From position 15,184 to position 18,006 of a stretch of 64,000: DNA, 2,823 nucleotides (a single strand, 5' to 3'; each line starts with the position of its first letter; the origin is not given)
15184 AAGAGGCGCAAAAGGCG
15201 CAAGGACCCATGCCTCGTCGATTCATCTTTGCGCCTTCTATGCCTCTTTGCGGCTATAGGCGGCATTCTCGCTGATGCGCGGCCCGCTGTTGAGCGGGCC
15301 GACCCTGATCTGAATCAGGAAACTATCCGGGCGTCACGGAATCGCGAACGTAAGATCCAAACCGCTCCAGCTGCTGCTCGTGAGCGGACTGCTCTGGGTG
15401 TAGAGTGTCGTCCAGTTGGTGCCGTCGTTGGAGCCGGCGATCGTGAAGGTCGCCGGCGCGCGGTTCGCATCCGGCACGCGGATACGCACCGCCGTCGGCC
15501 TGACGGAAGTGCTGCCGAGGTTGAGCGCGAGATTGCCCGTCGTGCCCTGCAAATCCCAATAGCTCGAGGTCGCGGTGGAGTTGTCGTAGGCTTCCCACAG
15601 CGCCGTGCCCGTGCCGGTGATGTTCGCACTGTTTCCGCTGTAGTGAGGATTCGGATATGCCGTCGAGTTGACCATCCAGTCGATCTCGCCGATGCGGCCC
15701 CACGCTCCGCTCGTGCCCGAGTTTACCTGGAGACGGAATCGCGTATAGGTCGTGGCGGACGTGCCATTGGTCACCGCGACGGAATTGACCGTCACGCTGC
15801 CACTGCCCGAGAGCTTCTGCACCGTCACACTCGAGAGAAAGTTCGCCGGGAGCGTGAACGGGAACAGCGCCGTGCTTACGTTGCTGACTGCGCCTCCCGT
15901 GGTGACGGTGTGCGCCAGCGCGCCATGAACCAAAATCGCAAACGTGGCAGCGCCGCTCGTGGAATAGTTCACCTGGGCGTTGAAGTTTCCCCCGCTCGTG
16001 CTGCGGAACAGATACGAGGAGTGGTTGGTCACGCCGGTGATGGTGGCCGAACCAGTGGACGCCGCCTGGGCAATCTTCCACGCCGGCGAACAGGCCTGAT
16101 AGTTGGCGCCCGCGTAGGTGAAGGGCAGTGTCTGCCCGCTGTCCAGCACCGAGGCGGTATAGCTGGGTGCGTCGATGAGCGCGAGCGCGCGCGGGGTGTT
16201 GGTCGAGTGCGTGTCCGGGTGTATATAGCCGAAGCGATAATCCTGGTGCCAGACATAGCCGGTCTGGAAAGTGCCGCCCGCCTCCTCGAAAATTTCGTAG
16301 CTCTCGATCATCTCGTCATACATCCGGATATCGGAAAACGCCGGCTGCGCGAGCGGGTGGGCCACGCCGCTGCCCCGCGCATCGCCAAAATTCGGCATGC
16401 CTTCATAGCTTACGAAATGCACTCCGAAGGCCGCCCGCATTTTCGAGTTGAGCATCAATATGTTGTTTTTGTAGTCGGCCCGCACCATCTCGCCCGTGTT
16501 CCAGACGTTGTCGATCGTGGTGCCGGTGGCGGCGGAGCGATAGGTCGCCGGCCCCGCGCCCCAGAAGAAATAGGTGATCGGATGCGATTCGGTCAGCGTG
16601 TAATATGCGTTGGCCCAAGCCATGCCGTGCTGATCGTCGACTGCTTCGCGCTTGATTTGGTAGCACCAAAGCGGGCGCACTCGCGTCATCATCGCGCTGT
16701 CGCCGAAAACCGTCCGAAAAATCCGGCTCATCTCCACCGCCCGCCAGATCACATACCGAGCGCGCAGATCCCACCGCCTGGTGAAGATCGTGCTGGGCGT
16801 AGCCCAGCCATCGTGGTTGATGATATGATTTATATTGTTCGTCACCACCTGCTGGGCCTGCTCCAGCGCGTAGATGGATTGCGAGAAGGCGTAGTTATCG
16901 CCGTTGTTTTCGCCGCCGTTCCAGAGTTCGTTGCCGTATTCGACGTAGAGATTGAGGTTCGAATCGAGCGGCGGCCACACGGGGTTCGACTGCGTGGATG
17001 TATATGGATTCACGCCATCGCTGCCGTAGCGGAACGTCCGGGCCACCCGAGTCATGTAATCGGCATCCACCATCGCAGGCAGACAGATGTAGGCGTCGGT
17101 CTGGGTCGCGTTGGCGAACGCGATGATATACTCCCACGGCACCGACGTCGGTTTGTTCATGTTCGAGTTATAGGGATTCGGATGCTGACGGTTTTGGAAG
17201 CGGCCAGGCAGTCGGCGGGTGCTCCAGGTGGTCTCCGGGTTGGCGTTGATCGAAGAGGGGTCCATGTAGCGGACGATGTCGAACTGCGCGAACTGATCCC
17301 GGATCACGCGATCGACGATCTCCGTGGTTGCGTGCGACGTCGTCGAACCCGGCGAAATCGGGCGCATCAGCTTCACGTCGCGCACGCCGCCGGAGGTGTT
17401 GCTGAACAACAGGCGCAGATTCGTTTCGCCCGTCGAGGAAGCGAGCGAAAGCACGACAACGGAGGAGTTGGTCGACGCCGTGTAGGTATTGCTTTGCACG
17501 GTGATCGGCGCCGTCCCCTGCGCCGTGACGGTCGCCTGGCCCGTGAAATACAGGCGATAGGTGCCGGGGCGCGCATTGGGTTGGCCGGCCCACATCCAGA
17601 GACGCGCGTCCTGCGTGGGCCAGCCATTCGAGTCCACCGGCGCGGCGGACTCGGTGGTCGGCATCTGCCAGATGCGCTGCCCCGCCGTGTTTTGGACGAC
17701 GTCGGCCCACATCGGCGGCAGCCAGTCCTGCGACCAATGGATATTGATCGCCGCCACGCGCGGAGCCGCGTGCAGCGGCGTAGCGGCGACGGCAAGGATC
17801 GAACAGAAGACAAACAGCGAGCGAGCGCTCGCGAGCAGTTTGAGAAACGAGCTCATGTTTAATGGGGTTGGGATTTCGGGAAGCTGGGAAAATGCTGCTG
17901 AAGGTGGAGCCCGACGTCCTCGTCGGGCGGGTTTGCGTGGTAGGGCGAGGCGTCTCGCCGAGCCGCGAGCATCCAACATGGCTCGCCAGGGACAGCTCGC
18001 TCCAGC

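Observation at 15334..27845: An unassigned clan-GH-A-like catalytic module in three copies (one stand-alone gene, two inside the giant protein)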

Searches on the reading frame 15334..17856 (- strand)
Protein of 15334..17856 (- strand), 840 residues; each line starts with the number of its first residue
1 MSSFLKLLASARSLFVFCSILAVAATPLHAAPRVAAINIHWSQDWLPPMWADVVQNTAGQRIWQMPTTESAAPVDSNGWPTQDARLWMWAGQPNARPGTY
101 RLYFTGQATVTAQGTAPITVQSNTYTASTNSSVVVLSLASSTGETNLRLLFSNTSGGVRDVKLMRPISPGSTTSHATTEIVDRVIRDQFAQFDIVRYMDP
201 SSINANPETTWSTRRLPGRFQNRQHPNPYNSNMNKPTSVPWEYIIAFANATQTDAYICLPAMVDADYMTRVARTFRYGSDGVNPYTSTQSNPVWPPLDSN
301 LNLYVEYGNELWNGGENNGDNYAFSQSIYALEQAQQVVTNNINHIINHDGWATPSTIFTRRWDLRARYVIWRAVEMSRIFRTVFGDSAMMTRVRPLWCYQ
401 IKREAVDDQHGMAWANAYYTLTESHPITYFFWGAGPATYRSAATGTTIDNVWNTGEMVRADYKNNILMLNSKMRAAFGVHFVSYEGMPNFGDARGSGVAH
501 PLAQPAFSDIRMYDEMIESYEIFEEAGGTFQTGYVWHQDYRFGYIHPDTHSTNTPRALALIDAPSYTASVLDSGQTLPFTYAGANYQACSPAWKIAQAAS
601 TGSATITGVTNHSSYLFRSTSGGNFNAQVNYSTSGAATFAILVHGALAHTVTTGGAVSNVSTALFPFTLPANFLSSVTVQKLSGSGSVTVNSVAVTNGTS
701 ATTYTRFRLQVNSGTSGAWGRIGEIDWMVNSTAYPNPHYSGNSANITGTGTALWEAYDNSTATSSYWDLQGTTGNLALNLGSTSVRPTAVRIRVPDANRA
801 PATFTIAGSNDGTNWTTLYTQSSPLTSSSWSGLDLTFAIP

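Call 5: search_protein_families(library=pfam, proteins=[window:15334-17856:-], max_evalue=0.01)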
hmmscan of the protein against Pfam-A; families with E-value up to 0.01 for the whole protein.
window:15334-17856:- (840 aa): 1 family
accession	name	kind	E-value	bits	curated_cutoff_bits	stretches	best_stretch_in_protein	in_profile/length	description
PF22633.2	F5_F8_type_C_2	-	3.1e-05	24.9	27.8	1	756-823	2-70/91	NedA-like, galactose-binding domain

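Call 6: search_solved_structures(query=window:15334-17856:-, max_evalue=1, show_alignments=2)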
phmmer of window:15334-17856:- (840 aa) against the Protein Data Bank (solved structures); distinct sequences matched with E-value up to 1: 0.

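Call 8: search_protein_families(library=ncbifam, proteins=[window:15334-17856:-], max_evalue=0.1)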
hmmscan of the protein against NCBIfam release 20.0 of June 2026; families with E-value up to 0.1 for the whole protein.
window:15334-17856:- (840 aa): 0 families

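Call 9: find_homologous_proteins(query=window:15334-17856:-, max_evalue=0.00001)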
Query window:15334-17856:- (840 aa): 142 proteins with E <= 0.00001 among 8000 candidates; the best 120 are listed.
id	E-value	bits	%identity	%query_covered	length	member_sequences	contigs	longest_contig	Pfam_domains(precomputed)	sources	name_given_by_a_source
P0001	0.0e+0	1924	100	100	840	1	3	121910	-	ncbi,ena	-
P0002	0.0e+0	1668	87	100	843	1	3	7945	-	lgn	-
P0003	8.4e-166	572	57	56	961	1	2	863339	PF21764.4,PF26182.1,PF22359.3,PF02368.25,PF26918.1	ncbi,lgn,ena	-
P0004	2.2e-162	561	40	85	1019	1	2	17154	PF07495.20,PF15418.13,PF17957.8,PF18962.8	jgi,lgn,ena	-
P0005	2.0e-106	375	35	77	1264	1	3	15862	PF07691.18,PF22633.4,PF10528.15,PF18962.8,PF16893.12,PF00041.28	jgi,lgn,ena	-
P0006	2.7e-94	335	30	82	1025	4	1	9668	-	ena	-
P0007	3.9e-85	305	30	79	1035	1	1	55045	PF18962.8,PF18998.7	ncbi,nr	ncbi:MAG: T9SS type A sorting domain-containing protein [Bacteroidales bacterium]|nr:T9SS type A sor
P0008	3.1e-82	295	35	80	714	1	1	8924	-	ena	-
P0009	1.8e-81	293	33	80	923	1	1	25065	PF03422.22,PF00041.28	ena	-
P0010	1.0e-80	290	33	78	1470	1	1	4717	PF07495.20,PF25059.2,PF25523.2,PF17957.8,PF13750.13,PF25788.3,PF27503.1,PF00754.32,PF17425.9,PF22633.4,PF16893.12,PF18370.8,PF00041.28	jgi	-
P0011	1.2e-79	287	33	78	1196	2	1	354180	PF12819.14,PF00041.28,PF11721.15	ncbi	ncbi:MAG: malectin domain-containing carbohydrate-binding protein [Bacteroidota bacterium]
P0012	2.0e-78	283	33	72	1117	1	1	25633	PF12819.14,PF00041.28,PF11721.15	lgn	-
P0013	1.5e-77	280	33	80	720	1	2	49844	-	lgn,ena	-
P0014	3.2e-76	276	32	81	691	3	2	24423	-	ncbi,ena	-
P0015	1.1e-72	264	33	87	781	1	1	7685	PF18962.8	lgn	-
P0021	9.3e-69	251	31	78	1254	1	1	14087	PF00754.32,PF25059.2,PF22633.4,PF18962.8,PF16893.12,PF00041.28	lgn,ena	-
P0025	5.9e-67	245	32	75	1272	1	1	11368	PF00754.32,PF25059.2,PF22633.4,PF18962.8,PF00041.28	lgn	-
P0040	3.9e-58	216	29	93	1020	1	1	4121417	PF18962.8,PF00041.28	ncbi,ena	-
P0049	1.9e-55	207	35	53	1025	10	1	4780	PF00754.32,PF25059.2,PF22633.4,PF00041.28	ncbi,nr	ncbi:MAG: hypothetical protein EBZ67_09525, partial [Chitinophagia bacterium]|nr:hypothetical protei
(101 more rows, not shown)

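Call 20: search_solved_structures(query=A1, max_evalue=10, show_alignments=3)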
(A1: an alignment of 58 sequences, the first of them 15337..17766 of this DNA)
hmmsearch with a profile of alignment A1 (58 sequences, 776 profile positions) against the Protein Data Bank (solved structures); distinct sequences matched with E-value up to 10: 11.
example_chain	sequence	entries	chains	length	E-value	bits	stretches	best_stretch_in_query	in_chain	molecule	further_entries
8zvk_A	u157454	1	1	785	4.6e-11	45.1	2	572-687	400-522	AaBgIC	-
5la2_A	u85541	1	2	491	1.4e-07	33.6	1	593-685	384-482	Carbohydrate binding family 6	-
2y8k_A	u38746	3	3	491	1.4e-07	33.6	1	593-685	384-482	CARBOHYDRATE BINDING FAMILY 6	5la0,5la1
5g56_A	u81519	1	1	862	1.6e-07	33.4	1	593-690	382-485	CARBOHYDRATE BINDING FAMILY 6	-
8j3y_A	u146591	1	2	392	2.1e-05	26.4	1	573-683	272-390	Putative polysaccharide-binding protein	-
8j3x_A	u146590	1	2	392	2.1e-05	26.4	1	573-683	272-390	Putative polysaccharide-binding protein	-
1uxz_A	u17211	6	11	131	0.00047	21.9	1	586-685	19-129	CELLULASE B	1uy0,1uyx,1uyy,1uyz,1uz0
1ux7_A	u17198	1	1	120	0.44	12.1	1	600-673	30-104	ENDO-1,4-BETA-XYLANASE D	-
2bgo_A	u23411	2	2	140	0.5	11.9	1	596-684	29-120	ENDO-B1,4-MANNANASE 5C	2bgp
2yj3_A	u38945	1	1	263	2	9.9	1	550-718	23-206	COPPER-TRANSPORTING ATPASE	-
2yj4_A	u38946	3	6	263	2.1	9.9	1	550-718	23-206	COPPER-TRANSPORTING ATPASE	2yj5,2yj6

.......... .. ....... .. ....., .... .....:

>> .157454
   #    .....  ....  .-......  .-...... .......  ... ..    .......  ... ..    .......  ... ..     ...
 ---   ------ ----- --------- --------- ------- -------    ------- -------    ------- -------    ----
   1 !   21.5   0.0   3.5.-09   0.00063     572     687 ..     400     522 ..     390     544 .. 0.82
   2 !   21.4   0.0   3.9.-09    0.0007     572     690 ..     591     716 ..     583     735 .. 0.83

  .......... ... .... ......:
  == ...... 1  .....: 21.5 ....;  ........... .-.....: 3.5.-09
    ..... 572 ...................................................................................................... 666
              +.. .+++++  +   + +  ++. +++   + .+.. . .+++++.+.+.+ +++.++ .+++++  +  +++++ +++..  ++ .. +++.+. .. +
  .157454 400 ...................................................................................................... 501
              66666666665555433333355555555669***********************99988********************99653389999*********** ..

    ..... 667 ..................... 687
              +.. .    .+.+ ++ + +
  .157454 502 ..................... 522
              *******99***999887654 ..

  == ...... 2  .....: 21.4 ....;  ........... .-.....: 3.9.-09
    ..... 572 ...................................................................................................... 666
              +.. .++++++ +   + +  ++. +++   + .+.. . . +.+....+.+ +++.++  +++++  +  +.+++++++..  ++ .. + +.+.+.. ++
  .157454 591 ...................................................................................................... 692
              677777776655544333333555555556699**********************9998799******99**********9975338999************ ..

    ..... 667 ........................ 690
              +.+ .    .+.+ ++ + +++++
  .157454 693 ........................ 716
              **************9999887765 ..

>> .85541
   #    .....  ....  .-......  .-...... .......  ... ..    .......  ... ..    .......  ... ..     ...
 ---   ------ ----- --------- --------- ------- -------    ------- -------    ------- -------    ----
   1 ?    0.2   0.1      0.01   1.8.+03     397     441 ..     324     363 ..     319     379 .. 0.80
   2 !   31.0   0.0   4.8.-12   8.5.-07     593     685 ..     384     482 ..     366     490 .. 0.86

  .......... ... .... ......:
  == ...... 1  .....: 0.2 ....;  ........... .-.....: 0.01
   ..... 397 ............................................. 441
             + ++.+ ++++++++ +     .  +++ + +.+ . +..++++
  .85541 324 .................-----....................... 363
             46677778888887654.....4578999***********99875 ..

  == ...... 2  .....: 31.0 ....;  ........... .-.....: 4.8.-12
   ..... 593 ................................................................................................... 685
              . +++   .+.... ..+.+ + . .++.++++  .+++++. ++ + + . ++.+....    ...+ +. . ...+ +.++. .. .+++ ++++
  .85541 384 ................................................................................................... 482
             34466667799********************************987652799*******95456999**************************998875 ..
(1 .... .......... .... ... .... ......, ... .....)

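Call 29: predict_structure(alignment_id=A1)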
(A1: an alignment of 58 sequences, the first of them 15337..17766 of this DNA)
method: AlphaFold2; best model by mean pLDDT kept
length: 810 residues; sequences in the alignment: 58
mean_pLDDT: 83.0   pTM: 0.81
mean pLDDT of the five models: 83.0, 82.6, 82.0, 81.7, 81.4
residues with pLDDT >= 90: 495; 70-90: 147; 50-70: 46; < 50: 122
segments of 3 or more residues with pLDDT < 50: 671-680, 686-757, 765-770, 777-786, 792-804, 808-810
pLDDT, mean of each block of 10 residues (from residue 1): 92 89 88 94 93 96 92 98 95 97 97 92 96 96 97 96 96 91 89 79 84 98 98 97 98 97 98 97 75 88 97 94 94 93 98 96 95 66 87 90 94 89 92 88 90 92 67 91 96 95 92 87 94 94 93 89 63 90 92 94 97 91 97 92 93 95 90 42 50 37 29 34 30 37 36 46 49 48 47 45 46
secondary structure, 60 per line:
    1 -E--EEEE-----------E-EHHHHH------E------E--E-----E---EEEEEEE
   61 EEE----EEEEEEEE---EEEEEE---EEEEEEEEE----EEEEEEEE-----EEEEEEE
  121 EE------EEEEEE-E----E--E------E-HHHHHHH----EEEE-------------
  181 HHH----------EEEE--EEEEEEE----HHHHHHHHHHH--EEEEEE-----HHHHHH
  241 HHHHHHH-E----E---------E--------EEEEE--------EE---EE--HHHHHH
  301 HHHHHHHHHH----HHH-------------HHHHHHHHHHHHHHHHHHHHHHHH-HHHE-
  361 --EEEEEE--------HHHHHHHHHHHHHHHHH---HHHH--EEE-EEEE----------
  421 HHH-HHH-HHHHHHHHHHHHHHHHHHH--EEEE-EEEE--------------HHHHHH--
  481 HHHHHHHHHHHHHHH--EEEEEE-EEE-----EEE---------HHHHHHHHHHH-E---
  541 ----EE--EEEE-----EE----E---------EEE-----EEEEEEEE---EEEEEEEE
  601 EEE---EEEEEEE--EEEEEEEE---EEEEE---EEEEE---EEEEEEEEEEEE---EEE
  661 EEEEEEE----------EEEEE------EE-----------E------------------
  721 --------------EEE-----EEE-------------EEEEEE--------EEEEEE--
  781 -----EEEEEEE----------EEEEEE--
elements in order (helices of 4 or more, strands of 3 or more residues): E5-8 H23-27 E54-63 E68-75 E79-84 E88-96 E101-108 E114-122 E129-134 H153-159 E164-167 E194-197 E200-206 H211-221 E224-229 H235-247 E273-277 H295-310 H331-354 E363-368 H377-393 H397-400 E403-405 E407-410 H429-447 E450-453 E455-458 H473-478 H481-495 E498-503 E505-507 E513-515 H525-535 E549-552 E574-576 E582-589 E593-603 E607-613 E616-623 E627-631 E635-639 E643-654 E658-667 E678-682 E735-737 E743-745 E759-764 E773-778 E786-792 E803-808

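Call 31: fold_search(model_id=the predicted structure, library=pdb)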
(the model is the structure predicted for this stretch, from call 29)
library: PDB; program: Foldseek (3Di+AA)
matches with E <= 10: 1487; with E <= 0.001: 67
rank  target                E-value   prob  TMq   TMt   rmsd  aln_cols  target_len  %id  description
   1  5g56                  1.3e-09  1.00  0.21  0.23  25.2       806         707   11  THE TETRA-MODULAR CELLULOSOMAL ARABINOXYLANASE CtXyl5A STRUCTURE AS REVEALED BY X-RAY CRYSTALLOGRAPHY (released 2016-06-29)
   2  8j3x_A                7.0e-09  1.00  0.20  0.37  20.5       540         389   10  Crystal structure of CBM6E from Saccharophagus degradans (released 2024-04-24)
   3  8j3x_B                9.8e-09  1.00  0.20  0.37  20.2       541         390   11  Crystal structure of CBM6E from Saccharophagus degradans (released 2024-04-24)
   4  5la0                  2.3e-08  1.00  0.21  0.32  20.6       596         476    9  The mechanism by which arabinoxylanases can recognise highly decorated xylans (released 2016-08-31)
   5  3wnn_B                2.5e-08  0.97  0.11  0.13  29.1       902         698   11  D308A mutant of Bacillus circulans T-3040 cycloisomaltooligosaccharide glucanotransferase complexed with isomaltooctao (released 2014-02-05)
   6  3wnk                  3.0e-08  0.99  0.15  0.16  28.1       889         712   10  Crystal Structure of Bacillus circulans T-3040 cycloisomaltooligosaccharide glucanotransferase (released 2014-02-05)
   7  5la1                  3.3e-08  1.00  0.21  0.33  20.7       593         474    9  The mechanism by which arabinoxylanases can recognise highly decorated xylans (released 2016-08-31)
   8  3wnp_A                6.2e-08  1.00  0.16  0.18  27.5       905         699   11  D308A, F268V, D469Y, A513V, and Y515S quintuple mutant of Bacillus circulans T-3040 cycloisomaltooligosaccharide gluca (released 2014-02-05)
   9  3wnl_A                9.7e-08  0.99  0.14  0.16  27.8       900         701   10  D308A mutant of Bacillus circulans T-3040 cycloisomaltooligosaccharide glucanotransferase complexed with isomaltohexao (released 2014-02-05)
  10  6d8g_B                1.0e-07  0.98  0.15  0.15  25.2       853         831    9  D341A D367A calcium binding mutant of Bacteroides uniformis beta-glucuronidase 2 (released 2018-10-17)
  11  3wno_A                1.1e-07  0.98  0.14  0.16  27.7       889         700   12  D308A mutant of Bacillus circulans T-3040 cycloisomaltooligosaccharide glucanotransferase complexed with cycloisomalto (released 2014-02-05)
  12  2y8k                  1.1e-07  1.00  0.21  0.31  20.2       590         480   11  Structure of CtGH5-CBM6, an arabinoxylan-specific xylanase. (released 2011-02-16)
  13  8j3y_A                2.1e-07  1.00  0.20  0.36  20.0       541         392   11  Crystal structure of CBM6E E168Q in complex with oligosaccharides (released 2024-04-24)
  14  3wnn_A                3.0e-07  0.98  0.15  0.17  28.2       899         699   10  D308A mutant of Bacillus circulans T-3040 cycloisomaltooligosaccharide glucanotransferase complexed with isomaltooctao (released 2014-02-05)
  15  5uj6_B                3.1e-07  1.00  0.19  0.19  24.2       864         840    9  Crystal Structure of Bacteroides Uniformis beta-glucuronidase (released 2017-06-28)
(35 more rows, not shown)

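Call 33: list_cluster_members(proteins=[P0001, P0003, P0165])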
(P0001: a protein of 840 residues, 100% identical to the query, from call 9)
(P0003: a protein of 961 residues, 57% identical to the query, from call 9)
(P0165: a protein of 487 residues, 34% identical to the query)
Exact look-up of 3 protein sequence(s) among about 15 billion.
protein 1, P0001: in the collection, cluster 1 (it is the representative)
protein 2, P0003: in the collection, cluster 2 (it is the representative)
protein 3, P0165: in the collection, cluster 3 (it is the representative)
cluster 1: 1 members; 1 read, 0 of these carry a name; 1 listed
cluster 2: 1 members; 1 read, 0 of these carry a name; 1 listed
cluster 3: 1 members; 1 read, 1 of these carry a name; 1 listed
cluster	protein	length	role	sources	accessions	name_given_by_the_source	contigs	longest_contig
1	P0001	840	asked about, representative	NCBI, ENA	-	-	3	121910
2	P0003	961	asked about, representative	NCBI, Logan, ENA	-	-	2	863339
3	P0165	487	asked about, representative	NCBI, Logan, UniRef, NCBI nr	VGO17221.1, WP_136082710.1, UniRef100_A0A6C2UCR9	hypothetical protein PDESU_05817 [Pontiella desulfatans] | Uncharacterized protein n=1 Tax=Pontiella desulfatans TaxID=2750659 RepID=A0A6C2UCR9_PONDE | hypothetical protein [Pontiella desulfatans]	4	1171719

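Call 39: find_encoding_contigs(protein=P0001, flank=3000, max_places=4)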
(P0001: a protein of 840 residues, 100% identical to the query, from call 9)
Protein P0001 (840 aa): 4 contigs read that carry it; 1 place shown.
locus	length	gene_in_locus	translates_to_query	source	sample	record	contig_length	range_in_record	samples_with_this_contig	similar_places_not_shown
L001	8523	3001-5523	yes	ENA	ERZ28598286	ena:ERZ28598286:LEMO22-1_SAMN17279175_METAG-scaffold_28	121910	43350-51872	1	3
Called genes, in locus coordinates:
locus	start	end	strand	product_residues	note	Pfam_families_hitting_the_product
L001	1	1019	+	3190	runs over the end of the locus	-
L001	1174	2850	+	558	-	PF25275:Golvesin_C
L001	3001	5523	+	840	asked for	-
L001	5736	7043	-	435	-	-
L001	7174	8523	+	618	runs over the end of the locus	PF04140:ICMT (weak), PF04191:PEMT (faint)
